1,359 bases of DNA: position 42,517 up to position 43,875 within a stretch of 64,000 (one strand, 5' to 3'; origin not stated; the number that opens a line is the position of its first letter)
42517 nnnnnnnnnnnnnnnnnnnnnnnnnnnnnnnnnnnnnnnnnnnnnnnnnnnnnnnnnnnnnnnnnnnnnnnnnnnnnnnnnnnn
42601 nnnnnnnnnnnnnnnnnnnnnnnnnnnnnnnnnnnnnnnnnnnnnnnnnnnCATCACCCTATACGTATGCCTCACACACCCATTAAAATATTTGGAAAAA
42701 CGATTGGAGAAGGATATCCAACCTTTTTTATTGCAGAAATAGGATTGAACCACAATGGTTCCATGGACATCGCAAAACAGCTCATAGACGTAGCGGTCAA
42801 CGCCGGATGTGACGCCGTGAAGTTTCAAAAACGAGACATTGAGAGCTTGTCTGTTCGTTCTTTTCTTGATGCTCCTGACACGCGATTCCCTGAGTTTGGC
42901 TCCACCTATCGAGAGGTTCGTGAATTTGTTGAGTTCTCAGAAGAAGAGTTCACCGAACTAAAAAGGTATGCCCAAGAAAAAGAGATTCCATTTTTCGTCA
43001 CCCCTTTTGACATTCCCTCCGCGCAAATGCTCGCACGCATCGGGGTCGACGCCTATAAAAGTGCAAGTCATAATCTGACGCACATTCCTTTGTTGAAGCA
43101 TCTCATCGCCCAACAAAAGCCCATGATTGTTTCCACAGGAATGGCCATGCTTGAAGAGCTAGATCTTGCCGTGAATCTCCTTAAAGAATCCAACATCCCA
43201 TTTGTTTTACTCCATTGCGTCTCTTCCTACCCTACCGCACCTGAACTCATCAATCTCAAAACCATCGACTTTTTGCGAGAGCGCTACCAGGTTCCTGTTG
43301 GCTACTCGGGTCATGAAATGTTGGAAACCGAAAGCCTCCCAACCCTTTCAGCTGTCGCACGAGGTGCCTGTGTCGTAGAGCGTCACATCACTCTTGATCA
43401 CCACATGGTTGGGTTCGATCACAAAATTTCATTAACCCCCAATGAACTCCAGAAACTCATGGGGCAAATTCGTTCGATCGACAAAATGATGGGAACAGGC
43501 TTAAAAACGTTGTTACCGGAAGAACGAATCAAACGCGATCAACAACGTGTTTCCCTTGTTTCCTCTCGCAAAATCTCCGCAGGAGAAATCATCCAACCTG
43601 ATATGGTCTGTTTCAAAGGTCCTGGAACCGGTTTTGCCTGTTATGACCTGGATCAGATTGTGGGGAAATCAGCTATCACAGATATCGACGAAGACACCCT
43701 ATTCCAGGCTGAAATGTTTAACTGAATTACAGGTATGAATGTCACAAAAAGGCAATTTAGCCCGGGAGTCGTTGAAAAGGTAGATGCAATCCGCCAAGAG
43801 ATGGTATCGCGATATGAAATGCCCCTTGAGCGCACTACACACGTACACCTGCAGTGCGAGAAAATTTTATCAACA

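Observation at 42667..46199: Nonulosonic-acid module (NeuB synthase - TylF O-methyltransferase - NeuA cytidylyltransferase - 2-hydroxyacid dehydrogenase) lacking the usual upstream dehydratase and acetyltransferase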

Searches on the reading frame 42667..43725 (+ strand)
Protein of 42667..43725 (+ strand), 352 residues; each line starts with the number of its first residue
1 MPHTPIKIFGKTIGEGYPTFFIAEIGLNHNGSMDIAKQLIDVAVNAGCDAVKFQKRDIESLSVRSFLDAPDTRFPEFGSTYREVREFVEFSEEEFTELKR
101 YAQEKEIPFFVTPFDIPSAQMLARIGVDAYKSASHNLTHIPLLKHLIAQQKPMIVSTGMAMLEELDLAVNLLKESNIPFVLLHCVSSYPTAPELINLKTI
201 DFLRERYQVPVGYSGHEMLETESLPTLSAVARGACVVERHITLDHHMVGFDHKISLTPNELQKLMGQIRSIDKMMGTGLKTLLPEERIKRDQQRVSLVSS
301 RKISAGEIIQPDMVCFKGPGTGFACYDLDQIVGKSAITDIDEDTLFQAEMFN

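Call 3: search_protein_families(library=pfam, proteins=[window:42667-43725:+])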
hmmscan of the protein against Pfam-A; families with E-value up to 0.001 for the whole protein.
window:42667-43725:+ (352 aa): 2 families
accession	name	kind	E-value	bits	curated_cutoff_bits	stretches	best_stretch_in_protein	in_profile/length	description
PF03102.20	NeuB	-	5.3e-73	245.9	22.1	1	39-279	1-240/241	NeuB family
PF08666.17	SAF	-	1.5e-05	25.9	21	1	295-351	2-62/63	SAF domain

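Call 5: search_protein_families(library=ncbifam, proteins=[window:42667-43725:+], max_evalue=0.00001)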
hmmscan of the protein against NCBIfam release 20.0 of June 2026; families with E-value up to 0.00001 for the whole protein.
window:42667-43725:+ (352 aa): 2 families
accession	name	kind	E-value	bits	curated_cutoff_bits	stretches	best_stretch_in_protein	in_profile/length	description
TIGR03569.1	NeuB_NnaB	equivalog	3.9e-92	308.8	399.65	1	19-345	1-328/329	N-acetylneuraminate synthase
TIGR03586.1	PseI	equivalog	2.2e-63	214.4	340.25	1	19-343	2-324/327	pseudaminic acid synthase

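Call 11: search_solved_structures(query=window:42667-43725:+, max_evalue=1e-10)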
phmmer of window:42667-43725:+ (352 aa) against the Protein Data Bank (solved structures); distinct sequences matched with E-value up to 1e-10: 8.
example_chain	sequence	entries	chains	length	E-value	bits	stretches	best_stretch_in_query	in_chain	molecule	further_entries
6ncs_A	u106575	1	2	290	9.8e-50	173.5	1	12-279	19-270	N-acetylneuraminic acid (Sialic acid) synthetase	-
4ipi_A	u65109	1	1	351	8.8e-45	157.2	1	5-340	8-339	Polysialic acid capsule biosynthesis protein SiaC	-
1xuu_A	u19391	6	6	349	1.6e-44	156.3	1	5-340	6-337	polysialic acid capsule biosynthesis protein SiaC | N-acetylneuraminate synthase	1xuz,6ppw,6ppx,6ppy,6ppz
4ipj_A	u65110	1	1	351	1.7e-44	156.3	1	5-340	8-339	Polysialic acid capsule biosynthesis protein SiaC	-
1vli_A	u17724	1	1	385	1.8e-43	152.9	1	6-286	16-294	Spore coat polysaccharide biosynthesis protein spsE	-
2wqp_A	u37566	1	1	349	4e-43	151.8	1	5-340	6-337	POLYSIALIC ACID CAPSULE BIOSYNTHESIS PROTEIN SIAC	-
8h2c_A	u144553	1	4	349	6e-37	131.5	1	18-341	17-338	Pseudaminic acid synthase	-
3g8r_A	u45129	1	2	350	1.8e-27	100.3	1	20-320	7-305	Probable spore coat polysaccharide biosynthesis protein E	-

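Call 13: find_encoding_contigs(protein=window:42667-43725:+, flank=10000, max_places=6)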
Protein window:42667-43725:+ (352 aa): 21 contigs read that carry it; 6 places shown.
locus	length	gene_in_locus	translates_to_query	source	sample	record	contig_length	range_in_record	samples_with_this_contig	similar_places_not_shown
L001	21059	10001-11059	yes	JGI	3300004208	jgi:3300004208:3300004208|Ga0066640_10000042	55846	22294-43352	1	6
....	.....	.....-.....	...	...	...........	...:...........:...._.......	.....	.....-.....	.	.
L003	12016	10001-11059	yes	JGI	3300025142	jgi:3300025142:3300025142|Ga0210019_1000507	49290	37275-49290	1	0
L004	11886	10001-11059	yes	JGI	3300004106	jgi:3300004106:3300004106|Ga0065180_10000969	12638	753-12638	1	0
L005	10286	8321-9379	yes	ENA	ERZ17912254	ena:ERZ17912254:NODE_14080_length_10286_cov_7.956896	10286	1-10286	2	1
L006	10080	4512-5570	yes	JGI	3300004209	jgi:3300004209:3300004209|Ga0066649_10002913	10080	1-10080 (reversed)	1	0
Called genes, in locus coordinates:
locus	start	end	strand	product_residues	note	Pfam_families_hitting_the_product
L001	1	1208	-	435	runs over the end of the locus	PF02397:Bac_transf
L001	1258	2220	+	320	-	PF00106:adh_short (faint), PF01073:3Beta_HSD, PF01370:Epimerase, PF02719:Polysacc_synt_2, PF04321:RmlD_sub_bind, PF13460:NAD_binding_10 (weak), PF16363:GDP_Man_Dehyd, PF07993:NAD_binding_4 (weak), +1 more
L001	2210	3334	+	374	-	PF13439:Glyco_transf_4, PF13579:Glyco_trans_4_4 (weak), PF00534:Glycos_transf_1, PF13692:Glyco_trans_1_4, PF13524:Glyco_trans_1_2 (weak)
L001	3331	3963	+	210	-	PF05175:MTS, PF13489:Methyltransf_23, PF13847:Methyltransf_31, PF08241:Methyltransf_11, PF08242:Methyltransf_12, PF13649:Methyltransf_25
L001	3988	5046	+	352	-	PF13439:Glyco_transf_4 (weak), PF00534:Glycos_transf_1, PF13692:Glyco_trans_1_4, PF13524:Glyco_trans_1_2 (weak)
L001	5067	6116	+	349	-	PF13692:Glyco_trans_1_4 (weak), PF00534:Glycos_transf_1 (weak)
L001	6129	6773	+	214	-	PF13489:Methyltransf_23 (weak)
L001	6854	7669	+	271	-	PF01061:ABC2_membrane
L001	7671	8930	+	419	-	PF00005:ABC_tran, PF13304:AAA_21 (faint), PF14524:Wzt_C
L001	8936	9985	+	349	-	PF13489:Methyltransf_23, PF13847:Methyltransf_31 (weak), PF08241:Methyltransf_11, PF08242:Methyltransf_12, PF13649:Methyltransf_25 (faint)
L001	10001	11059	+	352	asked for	PF03102:NeuB, PF08666:SAF (faint)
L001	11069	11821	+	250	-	PF05711:TylF (weak), PF13578:Methyltransf_24, PF05711:TylF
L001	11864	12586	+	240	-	PF02348:CTP_transf_3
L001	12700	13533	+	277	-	PF00389:2-Hacid_dh, PF02826:2-Hacid_dh_C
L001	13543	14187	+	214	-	PF00535:Glycos_transf_2, PF10111:Glyco_tranf_2_2 (weak), PF13641:Glyco_tranf_2_3 (weak)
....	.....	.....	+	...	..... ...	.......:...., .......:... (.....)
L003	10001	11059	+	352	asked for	PF03102:NeuB, PF08666:SAF (faint)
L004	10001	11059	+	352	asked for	PF03102:NeuB, PF08666:SAF (faint)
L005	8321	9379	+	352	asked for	PF03102:NeuB, PF08666:SAF (faint)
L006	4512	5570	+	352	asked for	PF03102:NeuB, PF08666:SAF (faint)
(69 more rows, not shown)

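Call 14: find_homologous_proteins(query=window:42667-43725:+, max_evalue=1e-20)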
Query window:42667-43725:+ (352 aa): 7894 proteins with E <= 1e-20 among 8000 candidates; the best 120 are listed.
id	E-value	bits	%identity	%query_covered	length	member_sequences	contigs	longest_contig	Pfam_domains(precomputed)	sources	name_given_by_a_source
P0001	1.3e-226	770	97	100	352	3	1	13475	PF03102.21,PF08666.18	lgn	-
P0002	5.2e-164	564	73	98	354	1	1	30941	PF03102.21,PF08666.18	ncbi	-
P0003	5.5e-158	544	68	98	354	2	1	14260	PF03102.21,PF08666.18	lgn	-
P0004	4.6e-155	535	69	99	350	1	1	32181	PF03102.21,PF08666.18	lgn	-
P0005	9.0e-154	530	67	99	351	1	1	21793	PF03102.21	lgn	-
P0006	7.5e-151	521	67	99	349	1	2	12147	PF03102.21,PF08666.18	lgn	-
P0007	3.7e-149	515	68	97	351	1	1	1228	PF03102.21,PF08666.18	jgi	jgi:N-acetylneuraminate synthase/N,N'-diacetyllegionaminate synthase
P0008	2.8e-147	509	64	98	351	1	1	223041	PF03102.21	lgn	-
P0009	4.1e-146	505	65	99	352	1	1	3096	PF03102.21,PF08666.18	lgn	-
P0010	1.3e-145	504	63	98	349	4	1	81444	PF03102.21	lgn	-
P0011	1.2e-142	494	62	98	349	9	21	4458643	PF03102.21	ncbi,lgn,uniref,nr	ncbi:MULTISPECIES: N-acetylneuraminate synthase family protein [Leptospira]|uniref:N-acetylneuramina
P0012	1.8e-141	490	60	98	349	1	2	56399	PF03102.21,PF08666.18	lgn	-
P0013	2.5e-141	489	61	99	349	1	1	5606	PF03102.21,PF08666.18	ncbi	-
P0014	2.9e-141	489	61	98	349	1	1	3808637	PF03102.21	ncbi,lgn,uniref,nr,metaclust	ncbi:N-acetylneuraminate synthase family protein [Leptospira kmetyi]|uniref:N-acetylneuraminate synt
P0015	9.8e-139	481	62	99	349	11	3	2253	PF03102.21,PF08666.18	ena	-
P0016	3.4e-138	479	62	98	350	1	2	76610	PF03102.21,PF08666.18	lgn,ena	-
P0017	1.8e-137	477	62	98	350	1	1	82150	PF03102.21,PF08666.18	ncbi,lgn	-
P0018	4.3e-136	472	61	98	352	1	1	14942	PF03102.21,PF08666.18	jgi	jgi:sialic acid synthase SpsE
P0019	8.8e-121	422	57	98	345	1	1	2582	PF03102.21,PF08666.18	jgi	jgi:sialic acid synthase SpsE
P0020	9.5e-120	419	56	99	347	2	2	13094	PF03102.21,PF08666.18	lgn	-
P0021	1.6e-119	418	55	99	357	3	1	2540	PF03102.21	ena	-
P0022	2.2e-119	417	54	99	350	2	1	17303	PF03102.21,PF08666.18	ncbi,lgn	-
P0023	8.3e-119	415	54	98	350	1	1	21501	PF03102.21,PF08666.18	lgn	-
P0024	1.0e-118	415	55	99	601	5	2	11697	PF03102.21,PF08666.18,PF02348.26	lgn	-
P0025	1.8e-118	414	53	98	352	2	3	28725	PF03102.21,PF08666.18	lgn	-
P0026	1.9e-118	414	56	99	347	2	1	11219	PF03102.21,PF08666.18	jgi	jgi:sialic acid synthase SpsE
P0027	6.5e-118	412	54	98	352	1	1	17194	PF03102.21,PF08666.18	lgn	-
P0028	6.5e-118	412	54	99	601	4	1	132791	PF03102.21,PF08666.18,PF02348.26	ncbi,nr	ncbi:MAG: N-acetylneuraminate synthase family protein [Elusimicrobiota bacterium]|nr:N-acetylneurami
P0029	3.2e-117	410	55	99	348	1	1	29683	PF03102.21,PF08666.18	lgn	-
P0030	3.0e-116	407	54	99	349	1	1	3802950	PF03102.21,PF08666.18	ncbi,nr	ncbi:MAG: N-acetylneuraminate synthase family protein [Elusimicrobiota bacterium]|nr:MAG: N-acetylne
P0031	2.2e-115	404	52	99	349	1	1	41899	PF03102.21,PF08666.18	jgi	jgi:N-acetylneuraminate synthase/N,N'-diacetyllegionaminate synthase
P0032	2.6e-115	404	54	98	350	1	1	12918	PF03102.21,PF08666.18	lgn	-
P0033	7.5e-115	402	53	99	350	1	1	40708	PF03102.21,PF08666.18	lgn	-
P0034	5.7e-114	400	53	99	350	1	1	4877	PF03102.21,PF08666.18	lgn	-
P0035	3.3e-113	397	54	99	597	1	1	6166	PF03102.21,PF02348.26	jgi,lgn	-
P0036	3.8e-113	397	51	98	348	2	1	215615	PF03102.21,PF08666.18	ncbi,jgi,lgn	ncbi:MAG: N-acetylneuraminate synthase family protein [Elusimicrobiota bacterium]|jgi:sialic acid sy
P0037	4.6e-113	397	52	97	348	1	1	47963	PF03102.21,PF08666.18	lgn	-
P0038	6.8e-113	396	53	98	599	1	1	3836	PF03102.21,PF08666.18,PF02348.26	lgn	-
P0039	1.6e-112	395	53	100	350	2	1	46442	PF03102.21,PF08666.18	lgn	-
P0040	6.7e-112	393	52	99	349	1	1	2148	PF03102.21,PF08666.18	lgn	-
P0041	8.5e-112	392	53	99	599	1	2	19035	PF03102.21,PF02348.26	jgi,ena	jgi:sialic acid synthase SpsE/CMP-N-acetylneuraminic acid synthetase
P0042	4.0e-111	390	53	99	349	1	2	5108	PF03102.21,PF08666.18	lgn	-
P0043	1.2e-110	389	54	99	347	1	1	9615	PF03102.21,PF08666.18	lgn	-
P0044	3.1e-110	387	53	97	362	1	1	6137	PF03102.21,PF08666.18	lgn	-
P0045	8.7e-110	386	52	98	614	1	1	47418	PF03102.21,PF02348.26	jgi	jgi:N-acetylneuraminate synthase/N,N'-diacetyllegionaminate synthase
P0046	1.5e-109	385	52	99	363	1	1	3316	PF03102.21,PF08666.18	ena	-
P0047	1.5e-109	385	52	97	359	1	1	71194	PF03102.21,PF08666.18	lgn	-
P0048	3.9e-109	384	52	98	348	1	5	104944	PF03102.21,PF08666.18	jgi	jgi:sialic acid synthase SpsE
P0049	9.9e-109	382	52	100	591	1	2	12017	PF03102.21,PF08666.18,PF02348.26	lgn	-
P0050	4.5e-108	380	52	97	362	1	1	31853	PF03102.21,PF08666.18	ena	-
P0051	9.2e-108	379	52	99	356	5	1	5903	PF03102.21,PF08666.18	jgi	-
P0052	3.1e-107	377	53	97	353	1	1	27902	PF03102.21,PF08666.18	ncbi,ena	-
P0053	7.9e-107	376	52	98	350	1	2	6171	PF03102.21,PF08666.18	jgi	jgi:sialic acid synthase SpsE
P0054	9.4e-107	376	51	95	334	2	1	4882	PF03102.21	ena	-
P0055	9.9e-107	376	51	99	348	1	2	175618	PF03102.21,PF08666.18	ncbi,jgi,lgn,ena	-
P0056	1.0e-106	376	52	98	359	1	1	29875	PF03102.21,PF08666.18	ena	-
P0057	1.7e-106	375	51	98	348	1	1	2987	PF03102.21,PF08666.18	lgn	-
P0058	4.9e-106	373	52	99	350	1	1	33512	PF03102.21,PF08666.18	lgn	-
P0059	6.9e-106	373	52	97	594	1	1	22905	PF03102.21,PF08666.18,PF02348.26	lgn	-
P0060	9.7e-106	372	50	99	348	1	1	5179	PF03102.21,PF08666.18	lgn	-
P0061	1.4e-105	372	52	94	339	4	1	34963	PF03102.21,PF08666.18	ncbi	-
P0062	1.6e-105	372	52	94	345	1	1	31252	PF03102.21,PF08666.18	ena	-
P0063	2.3e-105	371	52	97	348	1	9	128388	PF03102.21,PF08666.18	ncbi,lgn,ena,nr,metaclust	ncbi:MAG: hypothetical protein A3D87_03515 [Omnitrophica WOR_2 bacterium RIFCSPHIGHO2_02_FULL_50_17]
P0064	2.6e-105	371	51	98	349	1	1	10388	PF03102.21,PF08666.18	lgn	-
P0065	3.1e-105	371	52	96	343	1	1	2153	PF03102.21,PF08666.18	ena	-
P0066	6.4e-105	370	51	94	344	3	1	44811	PF03102.21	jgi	-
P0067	7.0e-105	370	52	94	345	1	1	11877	PF03102.21,PF08666.18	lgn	-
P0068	1.4e-104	369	51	97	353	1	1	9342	PF03102.21,PF08666.18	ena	-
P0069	1.5e-104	369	52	94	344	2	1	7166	PF03102.21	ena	-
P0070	2.8e-104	368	51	95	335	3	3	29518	PF03102.21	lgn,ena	-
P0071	3.5e-104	367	53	94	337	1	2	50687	PF03102.21,PF08666.18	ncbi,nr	ncbi:MAG: N-acetylneuraminate synthase family protein [Magnetococcales bacterium]|nr:N-acetylneurami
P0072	4.8e-104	367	51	95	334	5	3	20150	PF03102.21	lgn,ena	-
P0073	5.3e-104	367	51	95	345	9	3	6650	PF03102.21,PF08666.18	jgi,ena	jgi:sialic acid synthase SpsE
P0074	5.7e-104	367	52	94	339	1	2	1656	PF03102.21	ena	-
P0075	7.9e-104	366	52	97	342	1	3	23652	PF03102.21,PF08666.18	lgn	-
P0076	1.1e-103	366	58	85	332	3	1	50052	PF03102.21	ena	-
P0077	1.3e-103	365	50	96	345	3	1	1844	PF03102.21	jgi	jgi:sialic acid synthase SpsE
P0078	1.9e-103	365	50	98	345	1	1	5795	PF03102.21,PF08666.18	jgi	-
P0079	2.0e-103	365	50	95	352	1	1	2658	PF03102.21,PF08666.18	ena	-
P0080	2.0e-103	365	52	95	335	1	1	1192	PF03102.21,PF08666.18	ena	-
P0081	2.1e-103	365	51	98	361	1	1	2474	PF03102.21,PF08666.18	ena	-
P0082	2.4e-103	365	52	95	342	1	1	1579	PF03102.21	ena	-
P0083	2.7e-103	364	51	97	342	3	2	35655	PF03102.21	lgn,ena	-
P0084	4.1e-103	364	52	94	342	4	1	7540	PF03102.21,PF08666.18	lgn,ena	-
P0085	4.5e-103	364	52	95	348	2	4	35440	PF03102.21,PF08666.18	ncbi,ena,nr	ncbi:MAG: hypothetical protein CL492_14235 [Acinetobacter sp.]|nr:hypothetical protein [Acinetobacte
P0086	5.3e-103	363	53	94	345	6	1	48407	PF03102.21,PF08666.18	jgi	jgi:sialic acid synthase SpsE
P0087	5.6e-103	363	51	94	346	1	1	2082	PF03102.21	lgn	-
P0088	6.1e-103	363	53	94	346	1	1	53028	PF03102.21,PF08666.18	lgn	-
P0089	7.2e-103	363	53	98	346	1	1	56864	PF03102.21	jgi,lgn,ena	-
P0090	8.5e-103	363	50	98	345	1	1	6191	PF03102.21,PF08666.18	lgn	-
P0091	9.2e-103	363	50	95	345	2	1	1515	PF03102.21,PF08666.18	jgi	-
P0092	1.3e-102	362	50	97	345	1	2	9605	PF03102.21,PF08666.18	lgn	-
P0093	1.4e-102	362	49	95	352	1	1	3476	PF03102.21,PF08666.18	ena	-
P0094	1.5e-102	362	51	98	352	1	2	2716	PF03102.21,PF08666.18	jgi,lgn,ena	-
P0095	1.6e-102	362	53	96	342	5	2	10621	PF03102.21,PF08666.18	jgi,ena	-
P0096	2.4e-102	361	50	94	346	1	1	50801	PF03102.21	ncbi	-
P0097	2.9e-102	361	50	95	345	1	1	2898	PF03102.21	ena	-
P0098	4.1e-102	361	52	94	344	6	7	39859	PF03102.21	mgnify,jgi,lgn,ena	mgnify:CR=1 FL=1|jgi:sialic acid synthase SpsE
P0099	4.8e-102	360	50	98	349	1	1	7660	PF03102.21,PF08666.18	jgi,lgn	-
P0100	5.7e-102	360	52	94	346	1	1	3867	PF03102.21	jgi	jgi:sialic acid synthase SpsE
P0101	6.8e-102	360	51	94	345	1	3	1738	PF03102.21,PF08666.18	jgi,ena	-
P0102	6.8e-102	360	48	100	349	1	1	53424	PF03102.21,PF08666.18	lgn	-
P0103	7.9e-102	360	49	98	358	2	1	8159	PF03102.21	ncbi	ncbi:MAG: N-acetylneuraminate synthase family protein [Elusimicrobiota bacterium]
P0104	8.2e-102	360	50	94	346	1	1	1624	PF03102.21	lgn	-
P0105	8.6e-102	360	51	98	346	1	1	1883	PF03102.21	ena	-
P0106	8.7e-102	359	51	94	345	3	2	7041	PF03102.21,PF08666.18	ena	-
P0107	1.3e-101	359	51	98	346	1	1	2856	PF03102.21,PF08666.18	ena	-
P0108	1.6e-101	359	52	96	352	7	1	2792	PF03102.21,PF08666.18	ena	-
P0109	2.0e-101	358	49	98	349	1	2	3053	PF03102.21,PF08666.18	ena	-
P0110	2.0e-101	358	47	99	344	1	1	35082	PF03102.21,PF08666.18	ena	-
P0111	2.1e-101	358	50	98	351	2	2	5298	PF03102.21,PF08666.18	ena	-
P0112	2.4e-101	358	52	95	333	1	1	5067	PF03102.21,PF08666.18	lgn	-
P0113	2.5e-101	358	49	95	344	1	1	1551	PF03102.21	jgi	jgi:sialic acid synthase SpsE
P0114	2.6e-101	358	50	98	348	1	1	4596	PF03102.21,PF08666.18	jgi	jgi:sialic acid synthase SpsE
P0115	3.3e-101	358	48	99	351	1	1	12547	PF03102.21,PF08666.18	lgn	-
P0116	3.7e-101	357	53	94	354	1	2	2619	PF03102.21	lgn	-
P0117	3.8e-101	357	51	94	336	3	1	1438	PF03102.21,PF08666.18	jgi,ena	-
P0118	3.9e-101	357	51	95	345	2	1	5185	PF03102.21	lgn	-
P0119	4.5e-101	357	53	95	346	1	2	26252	PF03102.21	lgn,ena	-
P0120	5.5e-101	357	52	94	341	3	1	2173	PF03102.21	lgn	-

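Call 15: find_encoding_contigs(protein=P0011, flank=10000, max_places=2)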
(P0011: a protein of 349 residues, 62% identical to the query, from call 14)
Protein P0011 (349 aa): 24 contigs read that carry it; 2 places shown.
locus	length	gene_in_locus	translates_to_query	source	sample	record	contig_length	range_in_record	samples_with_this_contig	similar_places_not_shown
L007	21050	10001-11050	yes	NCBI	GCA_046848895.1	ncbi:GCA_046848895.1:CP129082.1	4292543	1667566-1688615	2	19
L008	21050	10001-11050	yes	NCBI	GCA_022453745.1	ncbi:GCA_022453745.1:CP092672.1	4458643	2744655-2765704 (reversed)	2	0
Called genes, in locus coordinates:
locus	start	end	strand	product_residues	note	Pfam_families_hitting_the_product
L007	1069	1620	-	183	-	PF07791:Imm11 (faint)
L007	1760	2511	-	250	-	PF13340:DUF4096, PF01609:DDE_Tnp_1, PF13586:DDE_Tnp_1_2 (weak)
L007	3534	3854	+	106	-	PF01047:MarR, PF12802:MarR_2 (weak), PF13412:HTH_24, PF13601:HTH_34 (weak), PF01978:TrmB (faint)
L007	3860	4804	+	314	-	PF01370:Epimerase, PF04321:RmlD_sub_bind (weak), PF16363:GDP_Man_Dehyd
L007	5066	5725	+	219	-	-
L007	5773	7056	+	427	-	-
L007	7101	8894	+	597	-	PF00664:ABC_membrane, PF00005:ABC_tran, PF02463:SMC_N, PF13555:AAA_29 (weak)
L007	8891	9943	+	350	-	PF01073:3Beta_HSD, PF01370:Epimerase, PF02719:Polysacc_synt_2, PF04321:RmlD_sub_bind, PF07993:NAD_binding_4, PF16363:GDP_Man_Dehyd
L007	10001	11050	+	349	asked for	PF03102:NeuB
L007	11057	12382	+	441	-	PF00535:Glycos_transf_2, PF13641:Glyco_tranf_2_3 (faint)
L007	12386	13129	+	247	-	PF02348:CTP_transf_3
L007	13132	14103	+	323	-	PF00389:2-Hacid_dh, PF02826:2-Hacid_dh_C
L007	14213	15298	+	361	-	PF00891:Methyltransf_2 (weak)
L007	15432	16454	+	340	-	PF13489:Methyltransf_23, PF08241:Methyltransf_11 (weak), PF08242:Methyltransf_12 (weak), PF13847:Methyltransf_31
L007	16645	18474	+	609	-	PF27859:LIC12162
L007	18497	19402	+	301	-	PF05721:PhyH (weak)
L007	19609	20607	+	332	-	PF00106:adh_short, PF01073:3Beta_HSD, PF01370:Epimerase, PF02719:Polysacc_synt_2, PF04321:RmlD_sub_bind, PF07993:NAD_binding_4, PF13460:NAD_binding_10, PF16363:GDP_Man_Dehyd, +1 more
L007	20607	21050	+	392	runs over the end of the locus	PF01041:DegT_DnrJ_EryC1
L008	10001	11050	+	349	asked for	PF03102:NeuB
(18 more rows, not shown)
